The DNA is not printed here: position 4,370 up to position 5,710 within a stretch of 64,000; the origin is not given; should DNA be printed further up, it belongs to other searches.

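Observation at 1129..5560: Two copies of an unannotatable P-loop protein that looks like a sulfotransferase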

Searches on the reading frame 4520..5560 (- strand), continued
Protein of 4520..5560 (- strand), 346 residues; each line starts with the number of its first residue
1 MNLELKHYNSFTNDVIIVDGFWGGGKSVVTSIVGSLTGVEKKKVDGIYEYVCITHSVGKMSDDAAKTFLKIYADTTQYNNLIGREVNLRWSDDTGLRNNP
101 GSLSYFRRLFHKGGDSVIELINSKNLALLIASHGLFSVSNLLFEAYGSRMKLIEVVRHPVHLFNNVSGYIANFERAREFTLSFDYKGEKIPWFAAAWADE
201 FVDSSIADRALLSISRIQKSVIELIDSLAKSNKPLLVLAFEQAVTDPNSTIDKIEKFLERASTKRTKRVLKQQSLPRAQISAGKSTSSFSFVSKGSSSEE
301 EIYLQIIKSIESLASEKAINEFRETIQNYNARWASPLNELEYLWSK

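Call 60: search_protein_families(library=pfam, proteins=[L024:70-927:+, L024:924-1325:+, L024:1329-1994:+, L024:1998-2870:+, L024:2843-3730:+, L024:3727-5157:+, L024:5764-7362:+, P0132, P0122, P0181], max_evalue=0.05)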
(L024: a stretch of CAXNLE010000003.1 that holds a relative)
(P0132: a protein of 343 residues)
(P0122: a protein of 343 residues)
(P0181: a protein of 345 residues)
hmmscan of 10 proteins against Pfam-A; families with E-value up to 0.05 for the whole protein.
L024:70-927:+ (285 aa): 1 family
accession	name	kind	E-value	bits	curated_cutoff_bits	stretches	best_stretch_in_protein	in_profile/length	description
PF13759.12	2OG-FeII_Oxy_5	-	0.017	15.9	27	1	207-244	61-98/101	Putative 2OG-Fe(II) oxygenase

L024:924-1325:+ (133 aa): 0 families

L024:1329-1994:+ (221 aa): 16 families
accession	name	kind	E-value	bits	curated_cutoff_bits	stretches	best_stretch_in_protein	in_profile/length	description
PF13847.12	Methyltransf_31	-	2e-15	57.2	27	1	74-210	2-145/145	Methyltransferase domain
PF13649.12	Methyltransf_25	-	1.1e-12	48.9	27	1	79-167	1-93/97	Methyltransferase domain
PF08241.18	Methyltransf_11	-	2.3e-11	44.6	21.2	1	80-168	1-88/95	Methyltransferase domain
PF08242.18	Methyltransf_12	-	1.8e-10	41.9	30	1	80-165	1-90/98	Methyltransferase domain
PF13489.12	Methyltransf_23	-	1.8e-10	41.2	27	1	73-212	20-160/164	Methyltransferase domain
PF07021.18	MetW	-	8.3e-08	32.5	21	1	73-173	11-108/193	Methionine biosynthesis protein MetW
PF05175.20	MTS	-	7.2e-06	26.2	23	1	66-144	22-104/170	Methyltransferase small domain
PF05724.17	TPMT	-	0.00015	21.9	26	1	47-139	9-99/218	Thiopurine S-methyltransferase (TPMT)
PF02353.26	CMAS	-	0.00017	21.4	27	1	67-151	54-140/273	Mycolic acid cyclopropane synthetase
PF01728.25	FtsJ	-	0.00097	19.5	24.1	1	67-135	12-78/181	FtsJ-like methyltransferase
PF01209.24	Ubie_methyltran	-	0.0025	17.6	20.1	1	67-168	39-144/233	ubiE/COQ5 methyltransferase family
PF06325.19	PrmA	-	0.0077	16.2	22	1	68-152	155-240/296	Ribosomal protein L11 methyltransferase (PrmA)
PF00891.24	Methyltransf_2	-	0.011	15.5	22.3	1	59-161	46-150/210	O-methyltransferase domain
PF13679.12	Methyltransf_32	-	0.012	16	27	1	67-118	16-72/143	Methyltransferase domain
PF02390.23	Methyltransf_4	-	0.017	15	24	1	78-117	4-43/173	Putative methyltransferase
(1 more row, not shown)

L024:1998-2870:+ (290 aa): 0 families

L024:2843-3730:+ (295 aa): 10 families
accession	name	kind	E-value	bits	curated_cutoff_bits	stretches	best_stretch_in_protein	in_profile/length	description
PF04321.23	RmlD_sub_bind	-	1.4e-26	93.7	27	1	9-247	1-235/287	RmlD substrate binding domain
PF01370.27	Epimerase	-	1.6e-21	77.3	20.9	1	11-194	1-203/240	NAD dependent epimerase/dehydratase family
PF16363.11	GDP_Man_Dehyd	-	1e-07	32.2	27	1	12-173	1-183/332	GDP-mannose 4,6 dehydratase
PF13460.12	NAD_binding_10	-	8.2e-05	23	27.2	1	15-170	1-147/184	NAD(P)H-binding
PF08659.16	KR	-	0.0015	18.9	22.6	1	11-62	3-56/180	KR domain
PF03807.23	F420_oxidored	-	0.007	17.4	21.6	1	12-64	3-57/94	NADP oxidoreductase coenzyme F420-dependent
PF01118.30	Semialdhyde_dh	-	0.014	16.3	26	1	10-79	1-76/121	Semialdehyde dehydrogenase, NAD binding domain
PF05368.20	NmrA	-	0.017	15.2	27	1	10-42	4-36/298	NmrA-like family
PF02719.21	Polysacc_synt_2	-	0.02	14.5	20.2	0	11-238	1-242/293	Polysaccharide biosynthesis protein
PF00106.31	adh_short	-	0.023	14.6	26.6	0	11-125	3-141/195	short chain dehydrogenase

L024:3727-5157:+ (476 aa): 2 families
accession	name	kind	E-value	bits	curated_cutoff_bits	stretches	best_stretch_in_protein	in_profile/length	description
PF00294.29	PfkB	-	4.6e-25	89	25.8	1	166-463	4-296/302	pfkB family carbohydrate kinase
PF01467.32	CTP_transf_like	-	6.8e-11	42.9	21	1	8-95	2-93/133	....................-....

L024:5764-7362:+ (532 aa): 0 families

P0132 (343 aa): 2 families
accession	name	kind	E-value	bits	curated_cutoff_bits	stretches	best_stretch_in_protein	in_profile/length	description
PF00685.33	Sulfotransfer_1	-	0.0034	17.3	22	1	208-273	125-192/255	Sulfotransferase domain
PF13469.12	Sulfotransfer_3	-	0.028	15.1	27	0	233-264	182-213/216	Sulfotransferase family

P0122 (343 aa): 0 families

P0181 (345 aa): 1 family
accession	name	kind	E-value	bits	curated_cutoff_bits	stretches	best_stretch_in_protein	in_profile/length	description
PF00685.33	Sulfotransfer_1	-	0.038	13.8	22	0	207-262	132-184/255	Sulfotransferase domain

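Call 65: find_encoding_contigs(protein=P0140, flank=10000, max_places=2)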
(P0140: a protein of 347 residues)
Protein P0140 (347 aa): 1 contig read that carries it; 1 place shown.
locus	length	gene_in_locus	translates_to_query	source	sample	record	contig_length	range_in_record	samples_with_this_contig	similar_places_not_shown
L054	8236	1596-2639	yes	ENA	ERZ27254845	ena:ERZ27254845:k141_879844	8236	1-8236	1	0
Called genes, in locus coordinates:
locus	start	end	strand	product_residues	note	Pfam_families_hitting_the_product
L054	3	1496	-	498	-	?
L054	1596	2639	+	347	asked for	-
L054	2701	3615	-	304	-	PF05050:Methyltransf_21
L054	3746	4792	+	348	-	-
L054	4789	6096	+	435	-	PF04413:Glycos_transf_N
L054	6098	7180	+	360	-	PF00657:Lipase_GDSL (weak), PF13472:Lipase_GDSL_2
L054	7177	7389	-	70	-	PF19451:DUF5989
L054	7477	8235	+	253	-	?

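Call 66: find_encoding_contigs(protein=P0240, flank=10000, max_places=2)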
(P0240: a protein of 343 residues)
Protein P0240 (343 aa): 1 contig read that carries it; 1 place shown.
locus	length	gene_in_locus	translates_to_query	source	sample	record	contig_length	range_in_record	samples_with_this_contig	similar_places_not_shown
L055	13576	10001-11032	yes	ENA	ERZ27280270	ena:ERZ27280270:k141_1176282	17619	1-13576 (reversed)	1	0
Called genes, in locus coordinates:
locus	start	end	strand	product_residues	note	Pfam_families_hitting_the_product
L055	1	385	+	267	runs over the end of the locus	PF00106:adh_short, PF13561:adh_short_C2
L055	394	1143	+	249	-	PF00106:adh_short, PF08659:KR (weak), PF13561:adh_short_C2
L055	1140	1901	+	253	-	PF02348:CTP_transf_3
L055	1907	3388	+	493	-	-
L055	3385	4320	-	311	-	-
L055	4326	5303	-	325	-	PF00106:adh_short (weak), PF01073:3Beta_HSD, PF01370:Epimerase, PF02719:Polysacc_synt_2, PF04321:RmlD_sub_bind, PF05368:NmrA (weak), PF13460:NAD_binding_10, PF16363:GDP_Man_Dehyd, +1 more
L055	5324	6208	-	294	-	PF01370:Epimerase, PF04321:RmlD_sub_bind, PF16363:GDP_Man_Dehyd (weak)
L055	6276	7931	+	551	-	PF27878:PFTS_polysacc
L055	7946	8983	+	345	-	PF01408:GFO_IDH_MocA (weak)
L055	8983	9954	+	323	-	PF01408:GFO_IDH_MocA (weak)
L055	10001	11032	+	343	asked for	-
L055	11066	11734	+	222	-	PF02348:CTP_transf_3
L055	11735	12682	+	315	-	PF00389:2-Hacid_dh, PF02826:2-Hacid_dh_C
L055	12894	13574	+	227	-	?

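Call 76: find_encoding_contigs(protein=P0121, flank=10000, max_places=1)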
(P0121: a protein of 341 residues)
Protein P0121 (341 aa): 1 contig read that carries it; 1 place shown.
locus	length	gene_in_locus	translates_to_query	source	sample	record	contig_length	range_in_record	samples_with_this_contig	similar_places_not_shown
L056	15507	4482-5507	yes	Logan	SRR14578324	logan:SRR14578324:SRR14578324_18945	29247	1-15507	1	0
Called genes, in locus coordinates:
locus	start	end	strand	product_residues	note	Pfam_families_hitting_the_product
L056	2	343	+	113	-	?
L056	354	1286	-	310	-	PF13641:Glyco_tranf_2_3, PF00535:Glycos_transf_2, PF10111:Glyco_tranf_2_2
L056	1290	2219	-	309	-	PF01073:3Beta_HSD, PF01370:Epimerase, PF04321:RmlD_sub_bind, PF13460:NAD_binding_10, PF16363:GDP_Man_Dehyd, PF02719:Polysacc_synt_2 (weak), PF07993:NAD_binding_4 (weak)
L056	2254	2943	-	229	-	PF00483:NTP_transferase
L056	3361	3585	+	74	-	PF13561:adh_short_C2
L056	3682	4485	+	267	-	PF05050:Methyltransf_21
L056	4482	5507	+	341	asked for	-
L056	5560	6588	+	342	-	PF00389:2-Hacid_dh, PF03446:NAD_binding_2 (faint), PF02826:2-Hacid_dh_C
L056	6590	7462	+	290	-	PF01073:3Beta_HSD, PF01370:Epimerase, PF02719:Polysacc_synt_2, PF04321:RmlD_sub_bind, PF05368:NmrA, PF07993:NAD_binding_4 (faint), PF13460:NAD_binding_10, PF16363:GDP_Man_Dehyd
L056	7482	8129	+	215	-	PF00702:Hydrolase, PF13419:HAD_2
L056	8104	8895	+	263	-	PF03328:HpcH_HpaI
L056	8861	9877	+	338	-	PF13489:Methyltransf_23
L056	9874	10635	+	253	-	PF02348:CTP_transf_3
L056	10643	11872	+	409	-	-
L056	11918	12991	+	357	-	-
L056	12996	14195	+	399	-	PF01266:DAO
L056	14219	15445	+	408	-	PF08421:Methyltransf_13, PF13489:Methyltransf_23, PF08241:Methyltransf_11, PF08242:Methyltransf_12, PF13649:Methyltransf_25, PF08484:Methyltransf_14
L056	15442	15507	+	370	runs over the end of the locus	PF01041:DegT_DnrJ_EryC1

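Call 77: find_encoding_contigs(protein=P0139, flank=10000, max_places=1)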
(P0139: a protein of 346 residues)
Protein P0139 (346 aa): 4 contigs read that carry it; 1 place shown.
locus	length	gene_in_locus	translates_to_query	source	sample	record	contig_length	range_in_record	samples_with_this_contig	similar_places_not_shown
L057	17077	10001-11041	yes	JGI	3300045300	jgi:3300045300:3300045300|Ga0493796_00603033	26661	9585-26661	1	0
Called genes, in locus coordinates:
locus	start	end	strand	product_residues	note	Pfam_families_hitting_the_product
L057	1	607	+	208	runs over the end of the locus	PF02585:PIG-L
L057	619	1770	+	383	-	PF02350:Epimerase_2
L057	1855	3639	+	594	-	PF00664:ABC_membrane, PF02463:SMC_N, PF00005:ABC_tran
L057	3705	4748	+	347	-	PF00571:CBS (weak), PF00483:NTP_transferase, PF12804:NTP_transf_3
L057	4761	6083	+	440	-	-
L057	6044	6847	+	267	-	PF00977:His_biosynth, PF05690:ThiG (faint), PF03060:NMO (faint), PF01207:Dus (faint)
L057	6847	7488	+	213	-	PF00117:GATase, PF01174:SNO (weak), PF07685:GATase_3 (weak)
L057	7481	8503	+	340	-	PF01408:GFO_IDH_MocA, PF22725:GFO_IDH_MocA_C3, PF02894:GFO_IDH_MocA_C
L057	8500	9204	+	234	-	PF02348:CTP_transf_3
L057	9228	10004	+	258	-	PF00106:adh_short, PF08659:KR (faint), PF13561:adh_short_C2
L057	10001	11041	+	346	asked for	-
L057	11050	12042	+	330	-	PF00389:2-Hacid_dh, PF02826:2-Hacid_dh_C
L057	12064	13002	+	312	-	PF01073:3Beta_HSD, PF01370:Epimerase, PF02719:Polysacc_synt_2, PF04321:RmlD_sub_bind (weak), PF05368:NmrA, PF07993:NAD_binding_4 (faint), PF16363:GDP_Man_Dehyd, PF13460:NAD_binding_10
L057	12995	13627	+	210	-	PF00702:Hydrolase, PF13419:HAD_2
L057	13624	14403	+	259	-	PF03328:HpcH_HpaI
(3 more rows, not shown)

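Call 80: find_homologous_proteins(query=A2, max_evalue=1e-10)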
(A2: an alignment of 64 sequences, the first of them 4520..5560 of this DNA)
Query A2 (64 sequences) (346 aa, profile of the alignment): 314 proteins with E <= 1e-10 among 8000 candidates; the best 120 are listed.
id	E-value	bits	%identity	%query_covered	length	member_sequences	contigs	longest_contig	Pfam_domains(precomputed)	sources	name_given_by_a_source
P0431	8.1e-131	454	43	98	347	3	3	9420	-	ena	-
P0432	8.8e-130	451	42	94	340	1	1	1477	-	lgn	-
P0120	1.5e-128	447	48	97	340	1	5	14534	-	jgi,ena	-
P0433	4.2e-128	445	43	98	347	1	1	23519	-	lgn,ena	-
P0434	5.5e-128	445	44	97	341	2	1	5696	-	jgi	jgi:hypothetical protein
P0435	1.2e-127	444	41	98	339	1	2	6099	-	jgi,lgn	jgi:hypothetical protein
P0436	2.9e-127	442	44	97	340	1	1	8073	-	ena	-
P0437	5.0e-127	442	42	97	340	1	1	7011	-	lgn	-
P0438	1.3e-126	440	41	96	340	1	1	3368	-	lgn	-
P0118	2.1e-126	440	45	97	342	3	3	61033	-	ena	-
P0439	4.3e-125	435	37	95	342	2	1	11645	-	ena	-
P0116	1.2e-124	434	48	97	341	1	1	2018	-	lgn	-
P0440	5.8e-124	431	43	98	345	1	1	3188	-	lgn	-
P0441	3.7e-123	429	28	78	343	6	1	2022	-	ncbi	-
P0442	5.6e-123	428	42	98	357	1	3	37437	PF00685.34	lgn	-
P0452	1.6e-120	420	42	99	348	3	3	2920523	-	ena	-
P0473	1.3e-116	407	32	79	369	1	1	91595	-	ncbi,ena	-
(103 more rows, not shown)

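Call 81: find_encoding_contigs(protein=P0452, flank=10000, max_places=2)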
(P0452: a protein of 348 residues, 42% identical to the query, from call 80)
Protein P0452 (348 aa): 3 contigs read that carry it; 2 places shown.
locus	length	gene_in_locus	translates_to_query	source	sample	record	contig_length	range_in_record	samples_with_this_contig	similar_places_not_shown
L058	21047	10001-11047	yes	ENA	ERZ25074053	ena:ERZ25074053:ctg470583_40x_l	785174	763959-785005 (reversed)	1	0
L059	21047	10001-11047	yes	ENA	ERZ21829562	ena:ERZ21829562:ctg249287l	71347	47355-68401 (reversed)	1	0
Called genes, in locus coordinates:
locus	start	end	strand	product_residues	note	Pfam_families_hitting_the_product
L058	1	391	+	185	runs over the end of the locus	?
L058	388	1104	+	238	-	PF02350:Epimerase_2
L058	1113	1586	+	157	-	PF02350:Epimerase_2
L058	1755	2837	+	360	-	PF03102:NeuB, PF08666:SAF (weak)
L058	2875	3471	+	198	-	PF25084:LbH_EIF2B (faint), PF25087:GMPPB_C (faint), PF00132:Hexapep, PF14602:Hexapep_2 (weak)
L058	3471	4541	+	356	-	PF00571:CBS, PF00483:NTP_transferase, PF12804:NTP_transf_3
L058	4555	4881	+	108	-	-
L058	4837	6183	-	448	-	PF00872:Transposase_mut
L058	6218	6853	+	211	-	-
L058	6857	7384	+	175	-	PF00132:Hexapep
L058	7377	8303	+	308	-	PF01408:GFO_IDH_MocA, PF22725:GFO_IDH_MocA_C3, PF02894:GFO_IDH_MocA_C (faint)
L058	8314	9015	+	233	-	PF02348:CTP_transf_3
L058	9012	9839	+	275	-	PF00106:adh_short, PF01073:3Beta_HSD (faint), PF01370:Epimerase (weak), PF08659:KR, PF13561:adh_short_C2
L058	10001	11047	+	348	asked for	-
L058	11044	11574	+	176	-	-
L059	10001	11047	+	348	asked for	-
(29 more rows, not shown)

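Call 82: search_solved_structures(query=L023:15740-17584:+, max_evalue=1)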
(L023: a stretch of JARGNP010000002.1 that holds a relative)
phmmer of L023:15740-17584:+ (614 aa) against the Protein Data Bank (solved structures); distinct sequences matched with E-value up to 1: 0.

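Call 83: search_solved_structures(query=L010:13929-15836:+, max_evalue=1)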
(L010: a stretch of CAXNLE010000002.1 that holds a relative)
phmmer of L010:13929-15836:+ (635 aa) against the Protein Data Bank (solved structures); distinct sequences matched with E-value up to 1: 4.
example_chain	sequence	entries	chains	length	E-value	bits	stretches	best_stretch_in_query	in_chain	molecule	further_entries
6y7o_A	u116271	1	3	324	0.0047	18.8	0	304-350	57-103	Tako8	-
6g6m_A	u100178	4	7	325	0.0049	18.8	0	304-350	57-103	Tako8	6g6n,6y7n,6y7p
9t8y_A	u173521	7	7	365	0.8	11.4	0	320-355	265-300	F-box/WD repeat-containing protein 1A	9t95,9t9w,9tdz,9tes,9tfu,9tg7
6wnx_A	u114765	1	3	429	0.88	11.3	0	321-354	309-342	F-box/WD repeat-containing protein 11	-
